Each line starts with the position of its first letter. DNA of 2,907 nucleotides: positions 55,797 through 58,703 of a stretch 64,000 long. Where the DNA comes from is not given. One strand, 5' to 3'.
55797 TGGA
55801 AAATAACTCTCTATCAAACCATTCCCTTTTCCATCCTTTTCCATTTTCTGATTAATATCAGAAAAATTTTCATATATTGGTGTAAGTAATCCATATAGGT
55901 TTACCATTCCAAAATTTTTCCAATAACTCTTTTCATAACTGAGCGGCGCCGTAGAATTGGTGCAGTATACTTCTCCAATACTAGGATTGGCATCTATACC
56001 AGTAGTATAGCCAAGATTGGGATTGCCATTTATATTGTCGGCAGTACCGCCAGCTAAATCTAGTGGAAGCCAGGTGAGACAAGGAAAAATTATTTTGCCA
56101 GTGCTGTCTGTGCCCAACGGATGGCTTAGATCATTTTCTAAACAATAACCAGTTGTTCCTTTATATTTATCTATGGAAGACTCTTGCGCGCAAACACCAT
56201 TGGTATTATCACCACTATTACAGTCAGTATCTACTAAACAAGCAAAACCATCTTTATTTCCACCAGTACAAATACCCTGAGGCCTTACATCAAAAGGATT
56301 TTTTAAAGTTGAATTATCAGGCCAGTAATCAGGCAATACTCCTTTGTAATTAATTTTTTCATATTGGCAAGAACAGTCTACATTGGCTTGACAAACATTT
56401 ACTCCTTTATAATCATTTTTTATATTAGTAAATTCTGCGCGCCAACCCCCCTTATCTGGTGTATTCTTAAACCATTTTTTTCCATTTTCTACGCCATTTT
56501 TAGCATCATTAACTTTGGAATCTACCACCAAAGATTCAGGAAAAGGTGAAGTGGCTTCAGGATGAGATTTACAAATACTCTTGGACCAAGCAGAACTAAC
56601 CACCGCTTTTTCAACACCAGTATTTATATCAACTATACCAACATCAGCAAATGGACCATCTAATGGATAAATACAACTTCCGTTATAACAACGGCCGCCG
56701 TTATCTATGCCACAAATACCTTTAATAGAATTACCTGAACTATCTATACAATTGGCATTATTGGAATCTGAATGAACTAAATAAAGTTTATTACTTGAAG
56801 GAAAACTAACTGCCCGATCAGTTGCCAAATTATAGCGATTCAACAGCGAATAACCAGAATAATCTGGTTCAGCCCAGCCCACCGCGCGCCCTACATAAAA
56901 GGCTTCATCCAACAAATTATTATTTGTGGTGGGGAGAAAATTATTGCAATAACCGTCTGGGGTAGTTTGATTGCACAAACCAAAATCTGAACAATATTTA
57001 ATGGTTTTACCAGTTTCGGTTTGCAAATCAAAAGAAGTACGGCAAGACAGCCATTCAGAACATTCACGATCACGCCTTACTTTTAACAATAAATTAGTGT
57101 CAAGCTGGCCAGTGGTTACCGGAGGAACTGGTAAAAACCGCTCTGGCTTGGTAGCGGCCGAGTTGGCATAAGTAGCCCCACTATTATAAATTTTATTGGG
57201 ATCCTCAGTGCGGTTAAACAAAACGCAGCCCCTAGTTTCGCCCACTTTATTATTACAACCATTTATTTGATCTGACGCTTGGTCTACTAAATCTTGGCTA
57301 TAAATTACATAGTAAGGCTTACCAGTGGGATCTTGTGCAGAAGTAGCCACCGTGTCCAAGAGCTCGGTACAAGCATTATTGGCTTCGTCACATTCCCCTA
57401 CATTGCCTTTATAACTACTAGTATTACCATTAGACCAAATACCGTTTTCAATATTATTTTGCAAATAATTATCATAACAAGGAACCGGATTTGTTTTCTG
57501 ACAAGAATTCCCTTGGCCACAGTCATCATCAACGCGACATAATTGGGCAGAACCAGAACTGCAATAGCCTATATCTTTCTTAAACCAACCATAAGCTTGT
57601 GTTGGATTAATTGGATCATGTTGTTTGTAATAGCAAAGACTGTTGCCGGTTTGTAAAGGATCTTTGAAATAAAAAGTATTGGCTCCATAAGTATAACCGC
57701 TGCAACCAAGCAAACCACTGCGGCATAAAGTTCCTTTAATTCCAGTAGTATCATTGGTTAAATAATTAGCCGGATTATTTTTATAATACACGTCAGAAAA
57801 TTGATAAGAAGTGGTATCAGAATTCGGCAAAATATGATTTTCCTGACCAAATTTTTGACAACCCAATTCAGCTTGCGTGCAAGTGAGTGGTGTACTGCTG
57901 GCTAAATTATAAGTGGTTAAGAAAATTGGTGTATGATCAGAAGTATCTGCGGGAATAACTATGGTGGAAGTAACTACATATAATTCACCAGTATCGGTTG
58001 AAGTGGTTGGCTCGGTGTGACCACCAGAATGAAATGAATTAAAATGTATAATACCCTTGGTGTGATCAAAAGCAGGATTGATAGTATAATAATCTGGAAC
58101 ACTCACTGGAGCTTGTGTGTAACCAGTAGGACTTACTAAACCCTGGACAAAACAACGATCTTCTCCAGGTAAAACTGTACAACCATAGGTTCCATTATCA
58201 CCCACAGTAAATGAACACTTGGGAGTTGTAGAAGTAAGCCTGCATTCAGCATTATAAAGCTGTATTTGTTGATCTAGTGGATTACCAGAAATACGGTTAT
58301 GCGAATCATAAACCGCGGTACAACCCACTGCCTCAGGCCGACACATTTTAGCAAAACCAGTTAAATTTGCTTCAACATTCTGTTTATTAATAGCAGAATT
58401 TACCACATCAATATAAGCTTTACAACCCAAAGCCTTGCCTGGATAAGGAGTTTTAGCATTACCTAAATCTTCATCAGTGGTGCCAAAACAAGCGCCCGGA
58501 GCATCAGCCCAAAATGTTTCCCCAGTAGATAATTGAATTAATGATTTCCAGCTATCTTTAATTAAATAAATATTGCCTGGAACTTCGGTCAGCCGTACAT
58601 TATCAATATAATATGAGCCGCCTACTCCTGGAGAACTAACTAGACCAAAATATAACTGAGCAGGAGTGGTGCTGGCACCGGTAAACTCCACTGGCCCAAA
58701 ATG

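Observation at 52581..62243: A 3220-aa secreted, Cys-rich giant protein embedded in the T4SS-like operon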

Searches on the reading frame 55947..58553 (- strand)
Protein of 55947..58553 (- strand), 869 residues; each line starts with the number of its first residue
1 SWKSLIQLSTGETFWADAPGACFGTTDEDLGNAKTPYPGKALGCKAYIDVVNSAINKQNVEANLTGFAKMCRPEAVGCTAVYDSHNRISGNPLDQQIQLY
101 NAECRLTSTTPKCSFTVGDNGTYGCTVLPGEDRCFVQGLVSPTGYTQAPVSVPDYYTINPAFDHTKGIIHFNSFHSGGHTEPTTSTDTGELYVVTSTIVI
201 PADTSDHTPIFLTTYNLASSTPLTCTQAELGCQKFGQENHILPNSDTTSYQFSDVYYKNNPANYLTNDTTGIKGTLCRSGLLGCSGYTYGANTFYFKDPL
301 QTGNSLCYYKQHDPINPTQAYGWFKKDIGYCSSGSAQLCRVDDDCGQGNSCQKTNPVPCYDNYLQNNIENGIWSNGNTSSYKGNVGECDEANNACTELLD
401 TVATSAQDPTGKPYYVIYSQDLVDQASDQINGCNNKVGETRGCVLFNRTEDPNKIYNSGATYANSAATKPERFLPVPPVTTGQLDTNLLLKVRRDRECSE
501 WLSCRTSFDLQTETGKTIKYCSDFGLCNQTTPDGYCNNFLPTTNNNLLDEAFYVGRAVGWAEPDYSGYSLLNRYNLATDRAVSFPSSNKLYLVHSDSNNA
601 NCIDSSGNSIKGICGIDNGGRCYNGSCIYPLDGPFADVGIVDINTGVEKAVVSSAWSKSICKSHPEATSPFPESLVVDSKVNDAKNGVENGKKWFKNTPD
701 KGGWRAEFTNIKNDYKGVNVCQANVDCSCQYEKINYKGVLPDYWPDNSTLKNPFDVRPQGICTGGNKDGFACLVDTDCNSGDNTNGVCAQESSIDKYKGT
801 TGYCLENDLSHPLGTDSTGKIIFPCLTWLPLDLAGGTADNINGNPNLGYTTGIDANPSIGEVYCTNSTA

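Call 85: search_solved_structures(query=A8, max_evalue=1)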
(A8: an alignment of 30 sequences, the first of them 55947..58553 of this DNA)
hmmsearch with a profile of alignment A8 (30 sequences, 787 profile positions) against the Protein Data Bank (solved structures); distinct sequences matched with E-value up to 1: 0.

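Call 86: search_protein_families(library=pfam, alignment_id=A8, max_evalue=0.01)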
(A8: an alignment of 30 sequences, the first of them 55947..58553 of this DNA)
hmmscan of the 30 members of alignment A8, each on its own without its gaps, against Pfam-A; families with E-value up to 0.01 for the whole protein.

A. member 1, window:55947-58553:- (869 aa): 0 families

B. families by the number of members that match (of 30 scanned): 0 families
